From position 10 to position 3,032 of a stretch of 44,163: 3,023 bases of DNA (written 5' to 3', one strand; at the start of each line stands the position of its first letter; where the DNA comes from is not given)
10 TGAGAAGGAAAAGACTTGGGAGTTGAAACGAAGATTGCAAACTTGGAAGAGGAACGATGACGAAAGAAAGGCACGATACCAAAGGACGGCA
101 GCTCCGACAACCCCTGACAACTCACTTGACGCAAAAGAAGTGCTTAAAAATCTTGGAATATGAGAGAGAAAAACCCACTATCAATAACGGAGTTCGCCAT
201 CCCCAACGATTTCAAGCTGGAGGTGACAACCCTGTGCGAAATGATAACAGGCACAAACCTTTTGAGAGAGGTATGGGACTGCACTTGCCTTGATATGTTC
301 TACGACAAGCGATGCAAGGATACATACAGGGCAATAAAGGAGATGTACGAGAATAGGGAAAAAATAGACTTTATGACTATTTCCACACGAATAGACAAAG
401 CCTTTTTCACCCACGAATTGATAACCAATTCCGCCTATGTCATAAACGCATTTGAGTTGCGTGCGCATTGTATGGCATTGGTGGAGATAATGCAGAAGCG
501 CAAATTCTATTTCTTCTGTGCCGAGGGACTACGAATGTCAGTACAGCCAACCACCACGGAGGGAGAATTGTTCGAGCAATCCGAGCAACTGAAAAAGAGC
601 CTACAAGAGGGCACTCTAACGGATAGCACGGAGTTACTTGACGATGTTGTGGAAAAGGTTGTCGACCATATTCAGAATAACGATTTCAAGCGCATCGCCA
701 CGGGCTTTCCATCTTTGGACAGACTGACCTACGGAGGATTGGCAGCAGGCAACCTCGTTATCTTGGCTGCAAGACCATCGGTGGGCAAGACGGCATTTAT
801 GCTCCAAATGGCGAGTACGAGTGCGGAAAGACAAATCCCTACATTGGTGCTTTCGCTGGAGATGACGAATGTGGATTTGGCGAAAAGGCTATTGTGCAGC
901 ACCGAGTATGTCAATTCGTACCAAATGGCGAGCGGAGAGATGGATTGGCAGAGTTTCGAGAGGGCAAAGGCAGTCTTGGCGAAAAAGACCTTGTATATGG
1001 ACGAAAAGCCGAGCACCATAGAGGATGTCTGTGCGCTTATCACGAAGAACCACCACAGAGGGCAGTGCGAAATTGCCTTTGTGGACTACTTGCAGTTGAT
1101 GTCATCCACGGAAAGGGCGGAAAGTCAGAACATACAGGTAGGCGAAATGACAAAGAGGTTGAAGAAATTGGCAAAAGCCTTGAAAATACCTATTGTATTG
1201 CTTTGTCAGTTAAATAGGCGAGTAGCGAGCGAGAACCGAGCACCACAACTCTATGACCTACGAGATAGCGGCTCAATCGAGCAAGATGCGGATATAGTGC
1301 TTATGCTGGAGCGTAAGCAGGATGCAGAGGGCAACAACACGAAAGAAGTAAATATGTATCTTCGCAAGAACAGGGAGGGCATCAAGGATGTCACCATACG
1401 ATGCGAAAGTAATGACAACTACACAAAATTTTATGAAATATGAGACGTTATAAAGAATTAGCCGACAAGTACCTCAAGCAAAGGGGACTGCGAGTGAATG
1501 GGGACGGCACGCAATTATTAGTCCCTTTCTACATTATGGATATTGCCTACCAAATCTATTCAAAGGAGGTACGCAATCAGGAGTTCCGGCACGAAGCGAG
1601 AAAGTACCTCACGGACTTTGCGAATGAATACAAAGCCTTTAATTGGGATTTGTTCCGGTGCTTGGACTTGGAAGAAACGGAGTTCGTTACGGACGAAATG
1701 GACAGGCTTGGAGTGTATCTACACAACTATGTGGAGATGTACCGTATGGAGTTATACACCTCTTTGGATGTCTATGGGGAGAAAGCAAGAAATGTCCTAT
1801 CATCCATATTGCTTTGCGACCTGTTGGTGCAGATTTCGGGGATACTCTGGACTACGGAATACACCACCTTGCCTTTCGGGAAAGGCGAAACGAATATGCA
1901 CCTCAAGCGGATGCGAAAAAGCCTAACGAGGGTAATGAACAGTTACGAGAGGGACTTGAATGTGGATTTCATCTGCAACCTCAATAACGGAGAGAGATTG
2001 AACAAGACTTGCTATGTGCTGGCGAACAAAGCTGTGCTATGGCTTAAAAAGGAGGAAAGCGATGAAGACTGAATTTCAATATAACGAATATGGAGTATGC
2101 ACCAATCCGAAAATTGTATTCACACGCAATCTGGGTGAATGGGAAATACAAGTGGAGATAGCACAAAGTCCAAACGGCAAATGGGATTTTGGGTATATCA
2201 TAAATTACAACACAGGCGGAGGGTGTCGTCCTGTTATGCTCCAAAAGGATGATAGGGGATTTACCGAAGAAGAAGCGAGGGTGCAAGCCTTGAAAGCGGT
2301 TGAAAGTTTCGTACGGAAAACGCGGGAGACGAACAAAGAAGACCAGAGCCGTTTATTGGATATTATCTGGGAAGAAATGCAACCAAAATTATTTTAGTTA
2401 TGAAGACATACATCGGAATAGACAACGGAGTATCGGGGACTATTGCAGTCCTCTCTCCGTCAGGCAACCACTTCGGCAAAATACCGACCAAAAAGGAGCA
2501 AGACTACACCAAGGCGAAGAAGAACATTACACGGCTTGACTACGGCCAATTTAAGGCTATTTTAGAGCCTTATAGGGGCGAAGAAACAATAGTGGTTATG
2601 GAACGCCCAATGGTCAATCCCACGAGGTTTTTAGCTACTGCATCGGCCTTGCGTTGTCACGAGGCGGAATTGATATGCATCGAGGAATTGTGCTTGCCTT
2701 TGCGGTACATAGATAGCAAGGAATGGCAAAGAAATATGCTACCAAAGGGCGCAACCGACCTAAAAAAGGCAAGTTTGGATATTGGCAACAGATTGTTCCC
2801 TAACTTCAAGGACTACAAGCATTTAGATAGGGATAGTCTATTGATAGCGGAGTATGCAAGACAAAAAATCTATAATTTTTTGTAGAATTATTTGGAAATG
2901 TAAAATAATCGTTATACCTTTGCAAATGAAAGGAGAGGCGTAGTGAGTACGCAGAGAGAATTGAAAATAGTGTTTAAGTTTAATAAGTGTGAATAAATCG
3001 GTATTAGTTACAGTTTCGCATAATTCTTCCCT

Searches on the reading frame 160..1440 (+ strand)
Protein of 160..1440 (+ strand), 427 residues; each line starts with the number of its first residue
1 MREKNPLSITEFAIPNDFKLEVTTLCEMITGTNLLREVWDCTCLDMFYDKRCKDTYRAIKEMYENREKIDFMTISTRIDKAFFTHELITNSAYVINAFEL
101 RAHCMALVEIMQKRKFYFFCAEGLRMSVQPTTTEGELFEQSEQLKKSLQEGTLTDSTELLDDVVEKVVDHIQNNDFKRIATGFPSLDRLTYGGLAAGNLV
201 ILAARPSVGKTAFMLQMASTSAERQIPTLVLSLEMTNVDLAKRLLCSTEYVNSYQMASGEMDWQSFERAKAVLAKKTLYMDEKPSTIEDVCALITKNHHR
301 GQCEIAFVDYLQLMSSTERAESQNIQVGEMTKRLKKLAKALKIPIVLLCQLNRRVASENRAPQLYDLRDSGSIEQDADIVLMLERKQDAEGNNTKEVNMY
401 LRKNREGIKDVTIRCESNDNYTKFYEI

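Call 35: search_protein_families(library=phrogs, proteins=[window:160-1440:+], max_evalue=0.00001)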
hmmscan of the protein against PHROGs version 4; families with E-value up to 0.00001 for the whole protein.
window:160-1440:+ (427 aa): 7 families
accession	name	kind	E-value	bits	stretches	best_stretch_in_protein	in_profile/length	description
phrog_19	-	DNA, RNA and nucleotide metabolism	1.4e-76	259.7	1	11-427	154-581/621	DnaB-like replicative helicase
phrog_239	-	DNA, RNA and nucleotide metabolism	1.2e-41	144.6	1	143-409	311-579/801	DNA primase/helicase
phrog_243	-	DNA, RNA and nucleotide metabolism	2e-35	123.1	1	181-426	20-267/273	DnaB-like replicative helicase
phrog_11530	-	unknown function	3.8e-27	96.3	1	277-418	5-150/184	-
phrog_97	-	other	1.9e-08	35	1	155-222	19-97/506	UvsX-like recombinase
phrog_5482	-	unknown function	2.6e-07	30.7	1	162-406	13-277/341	-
phrog_8337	-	DNA, RNA and nucleotide metabolism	7.8e-07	29.8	1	163-341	34-190/273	DNA repair protein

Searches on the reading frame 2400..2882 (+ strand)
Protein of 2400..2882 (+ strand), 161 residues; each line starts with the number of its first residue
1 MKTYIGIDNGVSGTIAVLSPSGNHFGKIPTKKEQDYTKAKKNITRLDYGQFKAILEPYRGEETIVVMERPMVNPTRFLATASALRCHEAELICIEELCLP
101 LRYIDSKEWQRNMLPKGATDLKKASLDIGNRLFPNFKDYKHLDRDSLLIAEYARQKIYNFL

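Call 64: search_protein_families(library=phrogs, proteins=[window:2400-2882:+], max_evalue=0.00001)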
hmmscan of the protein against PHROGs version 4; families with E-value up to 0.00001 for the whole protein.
window:2400-2882:+ (161 aa): 1 family
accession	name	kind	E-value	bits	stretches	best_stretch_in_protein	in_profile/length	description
phrog_1770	-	DNA, RNA and nucleotide metabolism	2.9e-13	51.1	1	1-158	3-152/158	Holliday junction resolvase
